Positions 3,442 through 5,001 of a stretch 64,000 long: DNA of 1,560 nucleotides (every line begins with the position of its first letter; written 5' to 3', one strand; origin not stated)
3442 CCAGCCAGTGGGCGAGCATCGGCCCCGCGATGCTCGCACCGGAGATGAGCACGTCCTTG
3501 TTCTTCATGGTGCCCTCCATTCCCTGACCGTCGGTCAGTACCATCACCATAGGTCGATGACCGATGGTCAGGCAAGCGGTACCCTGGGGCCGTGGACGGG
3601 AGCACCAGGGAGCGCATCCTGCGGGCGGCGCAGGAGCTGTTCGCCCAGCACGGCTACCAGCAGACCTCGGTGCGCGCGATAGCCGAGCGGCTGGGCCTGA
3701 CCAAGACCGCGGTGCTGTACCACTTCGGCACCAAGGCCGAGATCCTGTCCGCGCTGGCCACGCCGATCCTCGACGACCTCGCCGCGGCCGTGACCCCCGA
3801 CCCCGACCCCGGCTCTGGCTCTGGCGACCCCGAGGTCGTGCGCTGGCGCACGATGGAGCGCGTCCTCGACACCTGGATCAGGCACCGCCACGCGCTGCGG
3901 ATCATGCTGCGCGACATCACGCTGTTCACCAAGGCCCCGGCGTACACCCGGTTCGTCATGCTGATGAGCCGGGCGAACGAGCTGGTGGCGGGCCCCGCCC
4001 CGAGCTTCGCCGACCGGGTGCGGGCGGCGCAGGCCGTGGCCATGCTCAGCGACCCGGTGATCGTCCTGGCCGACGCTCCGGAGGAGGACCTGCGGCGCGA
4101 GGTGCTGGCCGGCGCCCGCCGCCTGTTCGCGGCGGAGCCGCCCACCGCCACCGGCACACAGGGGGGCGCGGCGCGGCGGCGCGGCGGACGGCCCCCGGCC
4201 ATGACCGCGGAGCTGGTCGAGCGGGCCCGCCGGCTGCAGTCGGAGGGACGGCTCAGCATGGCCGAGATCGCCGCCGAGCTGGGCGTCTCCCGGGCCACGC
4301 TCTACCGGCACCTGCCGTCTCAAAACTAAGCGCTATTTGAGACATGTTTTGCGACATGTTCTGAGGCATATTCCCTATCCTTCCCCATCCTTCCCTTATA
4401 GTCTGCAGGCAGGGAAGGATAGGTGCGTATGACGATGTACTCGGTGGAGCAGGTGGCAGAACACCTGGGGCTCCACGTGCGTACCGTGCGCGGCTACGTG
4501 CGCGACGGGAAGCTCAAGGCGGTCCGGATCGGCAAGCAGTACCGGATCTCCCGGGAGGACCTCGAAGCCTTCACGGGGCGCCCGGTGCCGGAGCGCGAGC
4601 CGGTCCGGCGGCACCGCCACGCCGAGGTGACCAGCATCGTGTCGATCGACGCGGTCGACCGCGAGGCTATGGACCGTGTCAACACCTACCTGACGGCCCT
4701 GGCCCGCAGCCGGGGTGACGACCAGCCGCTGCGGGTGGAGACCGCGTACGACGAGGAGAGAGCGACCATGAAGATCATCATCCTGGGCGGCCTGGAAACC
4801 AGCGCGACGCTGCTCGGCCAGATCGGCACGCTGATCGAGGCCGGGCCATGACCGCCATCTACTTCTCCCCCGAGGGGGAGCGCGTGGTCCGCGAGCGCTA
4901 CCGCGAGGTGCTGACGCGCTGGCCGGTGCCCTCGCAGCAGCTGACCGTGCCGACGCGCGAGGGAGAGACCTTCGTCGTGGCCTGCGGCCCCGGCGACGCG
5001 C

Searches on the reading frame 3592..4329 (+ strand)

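Call 90: search_protein_families(library=pfam, proteins=[window:3592-4329:+], max_evalue=0.001)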
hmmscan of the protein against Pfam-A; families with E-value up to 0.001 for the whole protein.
window:3592-4329:+ (245 aa): 22 families
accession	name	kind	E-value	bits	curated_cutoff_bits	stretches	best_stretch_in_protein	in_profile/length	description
PF00440.29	TetR_N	-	1.6e-25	89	24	2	9-55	1-47/47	Bacterial regulatory proteins, tetR family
PF02796.21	HTH_7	-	7.3e-11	42.5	23.8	1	199-243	1-44/45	Helix-turn-helix domain of resolvase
PF13412.12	HTH_24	-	2.5e-10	40.2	21.9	1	215-241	12-38/48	Winged helix-turn-helix DNA-binding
PF13404.12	HTH_AsnC-type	-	1.2e-08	35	27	1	213-238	10-35/42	AsnC-type helix-turn-helix domain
PF12840.13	HTH_20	-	3.3e-08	33.8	27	1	213-241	11-39/51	Helix-turn-helix domain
PF08279.18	HTH_11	-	8.2e-08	32.5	25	1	215-241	9-36/55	HTH domain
PF13565.12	HTH_32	-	9.9e-08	32.9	33.7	1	187-241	12-73/73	Homeodomain-like domain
PF09339.16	HTH_IclR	-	1.7e-07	31.3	22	0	218-241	16-39/52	IclR helix-turn-helix domain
PF13936.12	HTH_38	-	4.4e-07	30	27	1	204-241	5-41/44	Helix-turn-helix domain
PF13384.12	HTH_23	-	1.2e-06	28.6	24.6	0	218-240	16-37/50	Homeodomain-like domain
PF01022.26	HTH_5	-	1.4e-06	28.5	22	0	217-241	12-36/47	Bacterial regulatory protein, arsR family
PF04967.18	HTH_10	-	4e-06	27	23.1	0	220-241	23-44/53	HTH DNA binding domain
PF13518.12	HTH_28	-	4.9e-06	27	25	0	214-240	8-32/52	Helix-turn-helix domain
PF08281.18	Sigma70_r4_2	-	5.6e-06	26.4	25.7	0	221-241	27-47/54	Sigma-70, region 4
PF13309.12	HTH_22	-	7e-06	26.4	29.6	1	220-241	41-62/63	HTH domain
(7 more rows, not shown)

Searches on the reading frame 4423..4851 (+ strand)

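Call 90: search_protein_families(library=pfam, proteins=[window:4423-4851:+], max_evalue=0.001)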
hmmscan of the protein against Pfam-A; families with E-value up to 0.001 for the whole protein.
window:4423-4851:+ (142 aa): 4 families
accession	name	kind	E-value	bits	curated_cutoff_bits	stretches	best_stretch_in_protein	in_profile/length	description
PF12728.13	HTH_17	-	1.9e-16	60.5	27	1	5-50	1-46/51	Helix-turn-helix domain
PF21531.3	Rv2175c_wHTH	-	1.3e-05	25.5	27.1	1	4-39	14-49/57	DNA-binding protein Rv2175c, wHTH domain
PF00376.29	MerR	-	2.3e-05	24.5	28.2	1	8-41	2-36/38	MerR family regulatory protein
PF13411.12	MerR_1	-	0.00011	22.7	21.6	1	6-48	1-44/69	MerR HTH family regulatory protein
